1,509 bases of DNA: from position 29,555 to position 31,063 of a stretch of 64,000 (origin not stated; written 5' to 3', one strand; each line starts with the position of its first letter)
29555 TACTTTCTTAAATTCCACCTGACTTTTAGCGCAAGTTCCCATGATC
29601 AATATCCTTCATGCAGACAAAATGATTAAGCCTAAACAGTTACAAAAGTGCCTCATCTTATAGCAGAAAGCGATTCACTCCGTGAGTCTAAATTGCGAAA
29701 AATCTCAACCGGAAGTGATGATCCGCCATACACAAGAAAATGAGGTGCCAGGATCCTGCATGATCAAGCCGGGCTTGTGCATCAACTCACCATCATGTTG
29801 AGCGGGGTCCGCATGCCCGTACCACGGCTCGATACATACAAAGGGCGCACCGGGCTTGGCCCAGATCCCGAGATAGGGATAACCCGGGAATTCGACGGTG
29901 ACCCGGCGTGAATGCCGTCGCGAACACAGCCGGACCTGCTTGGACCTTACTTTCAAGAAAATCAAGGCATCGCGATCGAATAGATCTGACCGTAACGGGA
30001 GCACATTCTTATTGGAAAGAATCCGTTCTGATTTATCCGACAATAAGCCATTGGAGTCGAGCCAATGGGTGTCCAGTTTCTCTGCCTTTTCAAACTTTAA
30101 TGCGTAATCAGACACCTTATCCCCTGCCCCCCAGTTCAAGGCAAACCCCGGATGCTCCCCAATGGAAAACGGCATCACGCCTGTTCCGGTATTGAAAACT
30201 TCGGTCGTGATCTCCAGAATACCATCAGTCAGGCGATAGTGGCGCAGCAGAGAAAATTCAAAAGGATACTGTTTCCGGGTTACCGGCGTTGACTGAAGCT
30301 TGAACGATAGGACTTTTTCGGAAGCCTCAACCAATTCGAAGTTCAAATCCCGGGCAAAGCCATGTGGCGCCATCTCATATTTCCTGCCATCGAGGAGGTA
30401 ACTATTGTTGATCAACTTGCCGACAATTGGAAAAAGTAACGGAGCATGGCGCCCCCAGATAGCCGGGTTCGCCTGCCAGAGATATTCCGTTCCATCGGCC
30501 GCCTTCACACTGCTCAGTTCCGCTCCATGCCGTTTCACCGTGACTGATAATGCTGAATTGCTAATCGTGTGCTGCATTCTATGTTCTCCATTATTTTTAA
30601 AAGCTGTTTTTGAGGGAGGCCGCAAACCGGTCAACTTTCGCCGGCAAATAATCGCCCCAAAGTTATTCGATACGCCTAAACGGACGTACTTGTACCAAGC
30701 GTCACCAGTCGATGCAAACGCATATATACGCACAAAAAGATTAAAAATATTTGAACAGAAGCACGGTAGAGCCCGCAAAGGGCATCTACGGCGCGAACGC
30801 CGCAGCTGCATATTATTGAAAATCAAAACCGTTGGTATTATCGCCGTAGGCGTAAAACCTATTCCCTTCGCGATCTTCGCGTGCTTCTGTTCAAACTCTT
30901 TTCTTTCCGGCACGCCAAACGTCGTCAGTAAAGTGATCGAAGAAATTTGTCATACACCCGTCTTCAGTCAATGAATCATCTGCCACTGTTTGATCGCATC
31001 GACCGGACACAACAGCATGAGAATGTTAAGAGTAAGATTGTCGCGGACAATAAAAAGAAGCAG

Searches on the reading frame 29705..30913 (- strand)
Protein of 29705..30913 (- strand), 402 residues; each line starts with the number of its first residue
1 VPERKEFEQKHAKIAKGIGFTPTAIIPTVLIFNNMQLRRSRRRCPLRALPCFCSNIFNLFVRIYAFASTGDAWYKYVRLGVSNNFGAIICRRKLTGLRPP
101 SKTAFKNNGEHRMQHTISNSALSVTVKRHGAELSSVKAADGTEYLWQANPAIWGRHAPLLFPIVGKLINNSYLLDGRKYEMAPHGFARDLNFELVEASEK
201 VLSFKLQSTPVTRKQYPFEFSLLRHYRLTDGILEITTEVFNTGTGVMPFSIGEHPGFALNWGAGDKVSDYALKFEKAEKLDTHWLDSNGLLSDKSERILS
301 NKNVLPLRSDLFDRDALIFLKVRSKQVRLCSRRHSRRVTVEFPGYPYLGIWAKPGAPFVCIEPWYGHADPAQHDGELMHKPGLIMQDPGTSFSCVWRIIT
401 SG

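Call 21: search_protein_families(library=pfam, proteins=[window:29705-30913:-])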
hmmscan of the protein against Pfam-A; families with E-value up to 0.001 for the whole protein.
window:29705-30913:- (402 aa): 1 family
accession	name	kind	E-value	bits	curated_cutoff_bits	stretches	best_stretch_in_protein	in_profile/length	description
PF01263.26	Aldose_epim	-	2.2e-25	90.1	27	1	114-377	2-291/299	Aldose 1-epimerase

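Call 24: find_homologous_proteins(query=window:29705-30913:-)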
Query window:29705-30913:- (402 aa): 6314 proteins with E <= 0.001 among 8000 candidates; the best 120 are listed.
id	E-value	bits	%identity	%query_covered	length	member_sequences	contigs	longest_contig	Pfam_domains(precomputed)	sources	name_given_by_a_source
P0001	2.3e-197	674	100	72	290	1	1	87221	PF01263.27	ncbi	-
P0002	3.1e-156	538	76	72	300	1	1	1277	PF01263.27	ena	-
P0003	1.0e-153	530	78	72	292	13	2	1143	PF01263.27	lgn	-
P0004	1.4e-152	526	74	72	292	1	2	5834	PF01263.27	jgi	jgi:galactose mutarotase-like enzyme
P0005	2.7e-151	522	76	71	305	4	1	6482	PF01263.27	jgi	jgi:galactose mutarotase-like enzyme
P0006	2.2e-150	519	76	71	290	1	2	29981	PF01263.27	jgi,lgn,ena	-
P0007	3.9e-148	512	75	71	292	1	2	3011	PF01263.27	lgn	-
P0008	4.1e-147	508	74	71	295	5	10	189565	PF01263.27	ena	-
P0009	4.1e-147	508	73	72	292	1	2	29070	PF01263.27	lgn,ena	-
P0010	1.2e-146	507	73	71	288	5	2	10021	PF01263.27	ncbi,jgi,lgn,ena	jgi:galactose mutarotase-like enzyme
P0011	1.6e-146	506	74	71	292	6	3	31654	PF01263.27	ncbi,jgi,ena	ncbi:MAG: aldose 1-epimerase family protein [bacterium]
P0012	4.6e-146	505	74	71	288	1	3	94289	PF01263.27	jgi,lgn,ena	-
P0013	1.9e-143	496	73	71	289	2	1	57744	PF01263.27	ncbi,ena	-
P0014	1.7e-142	493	73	71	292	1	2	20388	PF01263.27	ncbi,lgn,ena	-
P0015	3.1e-142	492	71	71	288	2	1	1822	PF01263.27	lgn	-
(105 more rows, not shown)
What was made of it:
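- B lies between two co-directional genes (calls 21, 24).
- Tried and rejected: I rejected it because all homologues are about 290 aa (call 24).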

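Call 25: find_encoding_contigs(protein=P0001, flank=1500, max_places=3)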
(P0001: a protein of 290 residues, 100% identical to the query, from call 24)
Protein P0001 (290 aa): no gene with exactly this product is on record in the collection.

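Call 70: find_encoding_contigs(protein=P0006, flank=2000, max_places=2)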
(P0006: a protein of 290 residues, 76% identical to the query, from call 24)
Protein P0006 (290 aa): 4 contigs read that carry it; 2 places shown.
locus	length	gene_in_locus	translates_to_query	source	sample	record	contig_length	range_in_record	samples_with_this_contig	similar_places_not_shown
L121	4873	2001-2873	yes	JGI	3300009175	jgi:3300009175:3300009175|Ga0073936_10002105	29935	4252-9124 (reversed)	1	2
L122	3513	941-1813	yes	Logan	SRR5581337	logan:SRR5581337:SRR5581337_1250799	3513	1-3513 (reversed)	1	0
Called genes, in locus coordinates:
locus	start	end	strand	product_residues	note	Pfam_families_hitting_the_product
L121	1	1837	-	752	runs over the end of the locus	PF22124:Glyco_hydro_95_cat, PF21307:Glyco_hydro_95_C (weak)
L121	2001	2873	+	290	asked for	PF01263:Aldose_epim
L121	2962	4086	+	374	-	PF01636:APH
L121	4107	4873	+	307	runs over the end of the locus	PF01073:3Beta_HSD, PF01370:Epimerase, PF02719:Polysacc_synt_2, PF04321:RmlD_sub_bind, PF05368:NmrA, PF07993:NAD_binding_4, PF13460:NAD_binding_10, PF16363:GDP_Man_Dehyd, +1 more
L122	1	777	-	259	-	?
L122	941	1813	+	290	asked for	PF01263:Aldose_epim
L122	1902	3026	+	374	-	PF01636:APH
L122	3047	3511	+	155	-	?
